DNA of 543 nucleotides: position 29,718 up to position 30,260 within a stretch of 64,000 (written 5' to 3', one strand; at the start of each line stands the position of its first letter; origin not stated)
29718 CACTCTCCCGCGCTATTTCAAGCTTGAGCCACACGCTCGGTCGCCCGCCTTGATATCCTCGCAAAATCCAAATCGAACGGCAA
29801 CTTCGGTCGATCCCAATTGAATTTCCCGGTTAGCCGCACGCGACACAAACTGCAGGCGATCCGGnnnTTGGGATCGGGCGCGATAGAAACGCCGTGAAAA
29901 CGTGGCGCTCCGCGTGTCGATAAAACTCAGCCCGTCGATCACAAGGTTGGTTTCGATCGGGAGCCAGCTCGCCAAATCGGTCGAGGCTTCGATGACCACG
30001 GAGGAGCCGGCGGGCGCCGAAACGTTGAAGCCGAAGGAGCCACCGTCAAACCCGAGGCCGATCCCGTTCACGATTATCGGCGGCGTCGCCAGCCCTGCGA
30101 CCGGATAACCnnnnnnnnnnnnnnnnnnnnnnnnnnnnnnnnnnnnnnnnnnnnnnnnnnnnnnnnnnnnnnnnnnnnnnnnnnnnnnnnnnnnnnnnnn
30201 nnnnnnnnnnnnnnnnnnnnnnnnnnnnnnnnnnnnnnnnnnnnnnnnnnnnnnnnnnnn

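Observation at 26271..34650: Tandem array of three ~770-aa secreted NHL-repeat paralogues with an orphan pseudopilin-like gene between them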

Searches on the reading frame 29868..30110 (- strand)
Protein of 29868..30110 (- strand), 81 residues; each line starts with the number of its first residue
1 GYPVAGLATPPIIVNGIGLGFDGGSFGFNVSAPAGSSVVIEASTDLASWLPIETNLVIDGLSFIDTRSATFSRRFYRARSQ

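Call 15: search_protein_families(library=pfam, proteins=[window:29868-30110:-], max_evalue=10)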
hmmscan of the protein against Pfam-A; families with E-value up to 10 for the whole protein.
seq(81 aa): 0 families

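Call 32: search_protein_families(library=ncbifam, proteins=[window:29868-30110:-], max_evalue=10)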
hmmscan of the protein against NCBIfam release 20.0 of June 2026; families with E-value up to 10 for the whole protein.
seq(81 aa): 0 families

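Call 34: find_homologous_proteins(query=A3, max_evalue=0.001)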
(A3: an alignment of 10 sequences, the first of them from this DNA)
Query A3 (10 sequences) (72 aa, profile of the alignment): 277 proteins with E <= 0.001 among 670 candidates; the best 120 are listed.
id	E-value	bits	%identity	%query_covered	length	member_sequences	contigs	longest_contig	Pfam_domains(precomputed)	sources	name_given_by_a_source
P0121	7.5e-33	130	49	88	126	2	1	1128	-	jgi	jgi:hypothetical protein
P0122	1.0e-32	129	48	100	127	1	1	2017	-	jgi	jgi:hypothetical protein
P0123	3.1e-28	115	60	96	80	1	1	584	-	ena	-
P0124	3.6e-25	105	51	68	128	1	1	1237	PF01436.28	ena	-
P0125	6.5e-25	104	55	75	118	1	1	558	PF01436.28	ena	-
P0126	7.9e-25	104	53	94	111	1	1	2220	PF01436.28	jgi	jgi:DNA-binding beta-propeller fold protein YncE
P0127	5.6e-24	101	48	96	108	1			PF01436.28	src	-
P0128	9.7e-24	101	42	85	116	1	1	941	-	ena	-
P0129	1.8e-23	100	56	85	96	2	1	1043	-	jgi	jgi:hypothetical protein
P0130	3.4e-23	99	46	96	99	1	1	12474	-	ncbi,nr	ncbi:MAG: hypothetical protein HY674_11520, partial [Chloroflexi bacterium]|nr:hypothetical protein 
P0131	9.8e-23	97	46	94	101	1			-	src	-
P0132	1.2e-22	97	51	92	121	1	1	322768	-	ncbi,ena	-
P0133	1.7e-22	97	48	88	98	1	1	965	PF01436.28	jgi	jgi:NHL repeat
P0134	1.9e-22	96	52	96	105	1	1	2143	-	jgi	jgi:hypothetical protein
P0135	2.1e-21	93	54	78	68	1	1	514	-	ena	-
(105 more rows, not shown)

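Call 40: search_protein_representatives(alignment_id=A3)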
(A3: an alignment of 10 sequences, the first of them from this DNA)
Query: 10 sequences, 73 profile positions. Proteins with E-value up to 0.001 (for the whole library): 28267; up to 1e-10: 3486; up to 1e-30: 73. The best 150 are listed.
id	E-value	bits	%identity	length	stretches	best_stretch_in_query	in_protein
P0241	9.7e-59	211.1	-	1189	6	2-70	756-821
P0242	1.3e-52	191.4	-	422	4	14-70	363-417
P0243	5.7e-52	189.4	-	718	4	13-70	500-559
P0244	6.8e-52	189.2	-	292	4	6-71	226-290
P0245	1.6e-51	188.0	-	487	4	3-70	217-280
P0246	1.6e-50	184.8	-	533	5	3-71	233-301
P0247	1.2e-45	169.1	-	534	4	10-71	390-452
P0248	5.1e-45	167.2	-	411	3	12-70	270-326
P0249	1.3e-43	162.7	-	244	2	2-72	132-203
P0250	2.4e-43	161.8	-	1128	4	10-71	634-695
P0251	3.6e-43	161.2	-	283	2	2-71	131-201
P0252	5.3e-43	160.7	-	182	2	2-71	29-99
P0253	6.7e-43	160.4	-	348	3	12-71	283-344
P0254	4.6e-42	157.7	-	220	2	2-72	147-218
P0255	4.2e-41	154.6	-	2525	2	2-72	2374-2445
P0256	8.7e-41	153.6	-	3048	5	7-70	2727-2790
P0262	5.1e-39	147.9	-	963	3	2-71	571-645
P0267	1.4e-37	143.3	-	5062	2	4-72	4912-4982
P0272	2.5e-36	139.3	-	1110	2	5-71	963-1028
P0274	4.0e-36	138.7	-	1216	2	2-71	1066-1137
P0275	4.5e-36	138.5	-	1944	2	9-73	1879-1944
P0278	2.4e-35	136.2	-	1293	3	9-72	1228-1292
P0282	6.9e-35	134.7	-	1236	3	2-70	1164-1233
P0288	2.0e-34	133.2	-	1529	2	2-72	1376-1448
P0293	7.7e-34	131.3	-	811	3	7-71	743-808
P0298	5.1e-33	128.7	-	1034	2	2-71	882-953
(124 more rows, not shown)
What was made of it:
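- C-terminal domain: 28,267 clusters match at E <= 1e-3 (call 40).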

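Call 41: search_protein_families(library=pfam, proteins=[P0241, P0250, P0262, P0272, P0274, P0278, P0282, P0293, P0298], max_evalue=0.00001)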
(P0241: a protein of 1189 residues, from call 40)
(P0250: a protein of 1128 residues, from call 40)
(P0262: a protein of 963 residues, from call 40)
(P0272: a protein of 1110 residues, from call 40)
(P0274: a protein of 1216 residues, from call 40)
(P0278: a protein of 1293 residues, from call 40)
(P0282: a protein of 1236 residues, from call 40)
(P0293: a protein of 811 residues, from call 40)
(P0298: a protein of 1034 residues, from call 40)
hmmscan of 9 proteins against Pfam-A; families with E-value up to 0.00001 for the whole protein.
P0241 (1189 aa): 1 family
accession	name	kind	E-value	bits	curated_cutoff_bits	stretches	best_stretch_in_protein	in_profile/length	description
PF00759.25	Glyco_hydro_9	-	1.3e-31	110.8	27.7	1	14-377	44-409/444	Glycosyl hydrolase family 9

P0250 (1128 aa): 0 families

P0262 (963 aa): 1 family
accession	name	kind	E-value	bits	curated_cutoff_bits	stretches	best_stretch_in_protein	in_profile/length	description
PF13306.12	LRR_5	-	9.7e-89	294.2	27.7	6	61-126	22-88/127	BspA type Leucine rich repeat region (6 copies)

P0272 (1110 aa): 4 families
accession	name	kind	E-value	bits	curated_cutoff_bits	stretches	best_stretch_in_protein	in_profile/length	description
PF17164.10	DUF5122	-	1.3e-68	227.4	27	6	684-719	1-36/36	Domain of unknown function (DUF5122) beta-propeller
PF18998.6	Flg_new_2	-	6.2e-11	42.6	23.6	1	359-424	3-69/73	Divergent InlB B-repeat domain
PF00754.31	F5_F8_type_C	-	1.5e-06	28.8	28.2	0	135-222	3-86/127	F5/8 type C domain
PF12768.13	Rax2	-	5.9e-06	26.3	28.8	0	774-849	20-95/254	Rax2 C-terminal beta propeller domain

P0274 (1216 aa): 7 families
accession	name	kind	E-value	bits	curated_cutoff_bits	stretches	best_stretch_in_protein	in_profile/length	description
PF17164.10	DUF5122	-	7.7e-98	320.9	27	7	23-58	1-36/36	Domain of unknown function (DUF5122) beta-propeller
PF07679.22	I-set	-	2.5e-33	114.4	23.7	3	440-527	1-90/90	Immunoglobulin I-set domain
PF13927.12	Ig_3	-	2.3e-28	98.9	30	3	531-598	2-78/78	Immunoglobulin domain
PF00400.38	WD40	-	1.5e-09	38.4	27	0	217-238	9-30/39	WD domain, G-beta repeat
PF13895.12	Ig_2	-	1.1e-08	35.6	27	0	556-610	25-77/79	Immunoglobulin domain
PF12768.13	Rax2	-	1.9e-08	34.4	28.8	0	880-973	19-110/254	Rax2 C-terminal beta propeller domain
PF07686.23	V-set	-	2.2e-07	31.5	26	0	574-604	70-100/109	Immunoglobulin V-set domain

P0278 (1293 aa): 8 families
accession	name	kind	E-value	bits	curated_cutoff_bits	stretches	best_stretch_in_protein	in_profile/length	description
PF13540.12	RCC1_2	-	8.4e-110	356.7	22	10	133-162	1-30/30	Regulator of chromosome condensation (RCC1) repeat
PF25390.1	WD40_RLD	-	3.7e-86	290.1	150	4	52-202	87-278/363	RCC1-like domain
PF13927.12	Ig_3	-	1.2e-43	147.9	30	3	616-683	2-78/78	Immunoglobulin domain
PF07679.22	I-set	-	6.9e-34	116.2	23.7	1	616-696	1-89/90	Immunoglobulin I-set domain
PF13895.12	Ig_2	-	8.8e-15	55.2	27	0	725-778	23-74/79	Immunoglobulin domain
PF00415.24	RCC1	-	9e-12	45.8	21.7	0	990-1012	29-50/50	Regulator of chromosome condensation (RCC1) repeat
PF00047.31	ig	-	5.2e-10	39.9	21.8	0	624-691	2-80/81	Immunoglobulin domain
PF07686.23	V-set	-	3.5e-08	34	26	0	1090-1132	60-102/109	Immunoglobulin V-set domain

P0282 (1236 aa): 8 families
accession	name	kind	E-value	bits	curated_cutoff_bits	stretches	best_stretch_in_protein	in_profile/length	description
PF17164.10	DUF5122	-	1.5e-122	399.9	27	10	809-844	1-36/36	Domain of unknown function (DUF5122) beta-propeller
PF07679.22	I-set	-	1.9e-18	66.7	23.7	2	459-543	3-89/90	Immunoglobulin I-set domain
PF13927.12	Ig_3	-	4.2e-16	59.6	30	1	459-530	4-78/78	Immunoglobulin domain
PF00400.38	WD40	-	3.9e-15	56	27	0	797-819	9-30/39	WD domain, G-beta repeat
PF12768.13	Rax2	-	4.1e-15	56.3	28.8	0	178-253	19-94/254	Rax2 C-terminal beta propeller domain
PF07494.17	Reg_prop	-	3.3e-09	36.3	20.4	0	800-818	4-22/24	Two component regulator propeller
PF12894.13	ANAPC4_WD40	-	1.4e-08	35.3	22.9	0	686-711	30-55/91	Anaphase-promoting complex subunit 4 WD40 domain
PF14250.11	AbrB-like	-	1.7e-07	31.6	25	0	788-822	15-49/70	AbrB-like transcriptional regulator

P0293 (811 aa): 2 families
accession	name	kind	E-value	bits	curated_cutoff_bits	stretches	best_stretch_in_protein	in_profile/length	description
PF18887.5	MBG_3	-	1.5e-25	89.5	25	1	91-160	2-71/72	MBG domain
PF18657.6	YDG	-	3.9e-19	69.1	25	1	1-80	5-84/85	YDG domain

P0298 (1034 aa): 6 families
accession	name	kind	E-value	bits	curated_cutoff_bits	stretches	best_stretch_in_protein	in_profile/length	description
PF17164.10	DUF5122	-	2.6e-114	373.6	27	8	705-740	1-36/36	Domain of unknown function (DUF5122) beta-propeller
PF07679.22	I-set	-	6.3e-21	74.7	23.7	2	360-433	3-85/90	Immunoglobulin I-set domain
PF13927.12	Ig_3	-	2.4e-19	70.1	30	2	358-425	2-78/78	Immunoglobulin domain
PF12768.13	Rax2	-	3.8e-09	36.7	28.8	0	640-732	17-107/254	Rax2 C-terminal beta propeller domain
PF00400.38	WD40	-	9.8e-09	35.8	27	0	452-471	11-30/39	WD domain, G-beta repeat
PF13895.12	Ig_2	-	4.8e-08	33.6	27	0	292-355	24-79/79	Immunoglobulin domain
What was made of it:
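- The passengers include GH9, BspA-type LRR, DUF5122 and RCC1 propellers, and Ig and MBG domains (call 41).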

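Call 51: predict_structure(alignment_id=A4)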
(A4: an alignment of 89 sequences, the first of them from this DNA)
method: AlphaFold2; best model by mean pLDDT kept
length: 72 residues; sequences in the alignment: 89
mean_pLDDT: 90.2   pTM: 0.77
mean pLDDT of the five models: 90.2, 90.0, 89.7, 89.6, 88.4
residues with pLDDT >= 90: 45; 70-90: 26; 50-70: 1; < 50: 0
segments of 3 or more residues with pLDDT < 50: none
pLDDT, mean of each block of 10 residues (from residue 1): 80 88 93 96 93 90 92 88
secondary structure, 60 per line:
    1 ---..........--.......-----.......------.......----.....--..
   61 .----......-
elements in order: E4-13 E16-22 E28-34 E41-47 E52-56 E66-71
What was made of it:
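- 29868..30083 (-): P2 C-terminal beta-sandwich domain. AlphaFold on an 89-sequence alignment gives pLDDT 90 and six strands (call 51).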

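Call 54: fold_search(model_id=the predicted structure, library=pdb)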
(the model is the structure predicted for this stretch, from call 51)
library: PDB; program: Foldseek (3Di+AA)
matches with E <= 10: 1150; with E <= 0.001: 0
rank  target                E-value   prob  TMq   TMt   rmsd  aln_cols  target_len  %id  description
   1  7skp_A                2.7e-02  1.00  0.52  0.53   4.7        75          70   11  De novo synthetic protein DIG14 (tetragonal space group) (released 2022-10-12)
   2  7skp_B                5.0e-02  1.00  0.53  0.51   4.7        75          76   11  De novo synthetic protein DIG14 (tetragonal space group) (released 2022-10-12)
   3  4lpv_B                2.9e-01  0.85  0.51  0.42   3.9        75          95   15  Crystal structure of TENCON variant P41BR3-42 (released 2014-01-29)
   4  4u49_A                3.2e-01  0.99  0.71  0.19   2.5        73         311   18  Crystal structure of Pectate Lyase Pel3 from Pectobacterium carotovorum with two monomers in the A.U (released 2015-08-05)
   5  4lpu_A                6.2e-01  0.72  0.52  0.43   3.8        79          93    8  Crystal structure of TENCON variant P40AR2-32R2 (released 2014-01-29)
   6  8vsc_A                6.9e-01  0.90  0.58  0.17   2.9        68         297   13  L-TGF-b1/GARP (released 2024-09-11)
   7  9mte_A                6.9e-01  0.23  0.39  0.28  11.2        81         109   11  CryoEM structure of extracellular domain of human HER2 complexed with two nano-bodies 27A05 and 47D05 (released 2025-11-19)
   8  2oxg_B                6.9e-01  0.21  0.34  0.24  12.2        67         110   15  The SoxYZ Complex of Paracoccus pantotrophus (released 2007-05-22)
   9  9kux_A                7.3e-01  0.35  0.44  0.08   9.7        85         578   14  Cryo-EM structure of dimeric APJR and one Beta-arrestin complex with small molecules (released 2025-09-17)
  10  2kd7_MODEL_1_A        7.3e-01  0.23  0.36  0.19  11.2        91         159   14  Solution NMR structure of F5/8 type C-terminal domain of a putative chitobiase from Bacteroides thetaiotaomicr (released 2009-02-03)
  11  8gpk_C                7.3e-01  0.20  0.38  0.19  11.2        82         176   10  Crystal structure of human anti-HIV-1 broadly neutralizing antibody F6 Fab (released 2023-08-09)
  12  7y8i_C                7.7e-01  0.72  0.51  0.44   4.0        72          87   11  Crystal structure of sDscam FNIII3 domain, isoform alpha7 (released 2023-05-24)
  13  8eev_H                8.2e-01  0.25  0.41  0.27  10.2        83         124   14  Venezuelan equine encephalitis virus-like particle in complex with Fab SKT-20 (released 2023-07-19)
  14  5ip4_A                8.2e-01  0.21  0.38  0.27   9.7        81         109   11  X-RAY STRUCTURE OF THE C-TERMINAL DOMAIN OF HUMAN DOUBLECORTIN (released 2016-05-18)
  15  3i85_A                8.6e-01  0.69  0.53  0.49   3.9        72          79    7  The Crystal Structure of Human EMMPRIN N-terminal Domain 1 (released 2009-10-06)
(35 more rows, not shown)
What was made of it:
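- On Type IX secretion C-terminal domain and other named C-terminal sorting domains: The best PDB Foldseek E-value is 0.03 (call 54).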

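Call 55: list_cluster_members(proteins=[P0241, P0255, P0256, P0262, P0267, P0272, P0275, P0278, P0288, P0293])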
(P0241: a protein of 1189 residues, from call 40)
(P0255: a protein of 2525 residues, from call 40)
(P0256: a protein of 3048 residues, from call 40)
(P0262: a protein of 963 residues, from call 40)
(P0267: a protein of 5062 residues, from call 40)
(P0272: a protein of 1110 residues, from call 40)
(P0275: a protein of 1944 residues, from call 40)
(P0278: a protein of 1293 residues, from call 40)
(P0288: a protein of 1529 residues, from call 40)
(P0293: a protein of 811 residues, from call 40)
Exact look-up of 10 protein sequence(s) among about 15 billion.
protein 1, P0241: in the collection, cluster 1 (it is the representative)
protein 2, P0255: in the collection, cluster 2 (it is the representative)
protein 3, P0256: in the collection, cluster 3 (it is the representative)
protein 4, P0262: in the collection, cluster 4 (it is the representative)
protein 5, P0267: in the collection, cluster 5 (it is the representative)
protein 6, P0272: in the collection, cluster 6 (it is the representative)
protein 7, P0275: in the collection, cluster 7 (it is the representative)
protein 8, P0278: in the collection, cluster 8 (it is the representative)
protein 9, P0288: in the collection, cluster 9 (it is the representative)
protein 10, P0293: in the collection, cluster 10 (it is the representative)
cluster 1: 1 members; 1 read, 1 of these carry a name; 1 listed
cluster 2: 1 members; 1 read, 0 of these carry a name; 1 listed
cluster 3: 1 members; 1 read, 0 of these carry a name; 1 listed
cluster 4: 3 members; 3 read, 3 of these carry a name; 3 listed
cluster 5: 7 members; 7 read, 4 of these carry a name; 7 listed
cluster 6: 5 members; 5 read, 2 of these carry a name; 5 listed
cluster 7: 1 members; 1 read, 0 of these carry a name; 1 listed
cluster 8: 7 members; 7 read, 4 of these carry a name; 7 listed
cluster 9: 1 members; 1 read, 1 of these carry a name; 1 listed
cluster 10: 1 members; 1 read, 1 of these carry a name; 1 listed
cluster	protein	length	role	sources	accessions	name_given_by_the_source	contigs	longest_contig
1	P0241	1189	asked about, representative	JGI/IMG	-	hypothetical protein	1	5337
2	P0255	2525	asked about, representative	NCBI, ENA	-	-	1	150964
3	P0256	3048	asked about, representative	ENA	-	-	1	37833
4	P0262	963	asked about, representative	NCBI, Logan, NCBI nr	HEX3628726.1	MAG TPA: leucine-rich repeat domain-containing protein [Verrucomicrobiae bacterium] | leucine-rich repeat domain-containing protein [Verrucomicrobiae bacterium]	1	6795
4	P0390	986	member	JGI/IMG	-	hypothetical protein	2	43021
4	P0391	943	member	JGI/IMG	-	hypothetical protein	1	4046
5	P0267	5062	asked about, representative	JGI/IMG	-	-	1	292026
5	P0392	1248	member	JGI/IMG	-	hypothetical protein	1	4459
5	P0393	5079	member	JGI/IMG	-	hypothetical protein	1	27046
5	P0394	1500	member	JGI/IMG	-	hypothetical protein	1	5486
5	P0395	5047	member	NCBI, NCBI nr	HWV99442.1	MAG TPA: right-handed parallel beta-helix repeat-containing protein [Candidatus ... | right-handed parallel beta-helix repeat-containing protein [Candidatus Acidoferrum sp.]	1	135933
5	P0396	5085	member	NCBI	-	-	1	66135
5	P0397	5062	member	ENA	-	-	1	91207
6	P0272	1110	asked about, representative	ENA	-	-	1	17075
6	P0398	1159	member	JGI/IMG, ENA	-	uncharacterized delta-60 repeat protein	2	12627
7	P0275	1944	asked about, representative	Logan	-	-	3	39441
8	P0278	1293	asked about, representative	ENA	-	-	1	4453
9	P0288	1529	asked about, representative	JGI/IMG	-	uncharacterized delta-60 repeat protein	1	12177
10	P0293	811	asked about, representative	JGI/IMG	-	hypothetical protein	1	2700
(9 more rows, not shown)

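Call 65: search_protein_families(library=pfam, alignment_id=A4, max_evalue=0.01)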
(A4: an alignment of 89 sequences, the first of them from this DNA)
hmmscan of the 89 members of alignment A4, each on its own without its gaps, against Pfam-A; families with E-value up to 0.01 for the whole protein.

A. member 1, seq(72 aa): 0 families

B. families by the number of members that match (of 89 scanned): 2 families
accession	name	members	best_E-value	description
PF01436.27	NHL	13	9.8e-08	NHL repeat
PF06739.17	SBBP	2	0.0035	Beta-propeller repeat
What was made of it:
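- On Type IX secretion C-terminal domain and other named C-terminal sorting domains: The C-terminal domain part matches no Pfam family; across the 89 aligned sequences only NHL and SBBP hits to the adjoining propeller parts appeared (calls 15, 65).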

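Call 81: find_related_loci(query=A5, collection=metagenome_contigs, flank=10000)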
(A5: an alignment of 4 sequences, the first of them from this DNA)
Query A5 (72 aa) in metagenome_contigs; peptide patterns used: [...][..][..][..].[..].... (x = any residue, [..] = any of these).
82 stretches matched a pattern; 43 encode a relative of the query (tblastn E <= 1e-3); 43 distinct loci.
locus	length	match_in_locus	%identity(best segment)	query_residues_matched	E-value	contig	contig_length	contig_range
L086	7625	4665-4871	57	3-71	5e-22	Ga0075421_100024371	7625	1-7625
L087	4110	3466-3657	51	1-69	1e-15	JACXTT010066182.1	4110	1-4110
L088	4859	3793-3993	44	1-70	1e-15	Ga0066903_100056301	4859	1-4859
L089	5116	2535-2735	48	3-69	5e-15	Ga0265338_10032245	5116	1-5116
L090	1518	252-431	50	8-67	6e-15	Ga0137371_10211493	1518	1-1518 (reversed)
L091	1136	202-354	55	21-71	7e-15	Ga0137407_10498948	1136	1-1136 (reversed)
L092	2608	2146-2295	58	21-70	1e-14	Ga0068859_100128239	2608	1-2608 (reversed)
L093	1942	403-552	58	21-70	1e-14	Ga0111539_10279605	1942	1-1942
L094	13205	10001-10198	46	6-72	2e-14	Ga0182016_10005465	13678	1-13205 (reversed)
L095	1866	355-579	44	1-72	1e-13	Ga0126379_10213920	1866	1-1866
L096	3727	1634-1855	47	1-71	2e-13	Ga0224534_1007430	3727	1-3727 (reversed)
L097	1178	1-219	43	2-72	9e-13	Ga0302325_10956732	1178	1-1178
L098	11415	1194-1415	42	2-71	2e-12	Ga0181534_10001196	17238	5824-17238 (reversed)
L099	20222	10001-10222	42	2-71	2e-12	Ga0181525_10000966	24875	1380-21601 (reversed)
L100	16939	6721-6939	43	2-72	3e-12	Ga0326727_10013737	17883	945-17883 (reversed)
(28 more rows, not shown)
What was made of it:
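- Tried and rejected: A four-sequence alignment worked (call 81).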
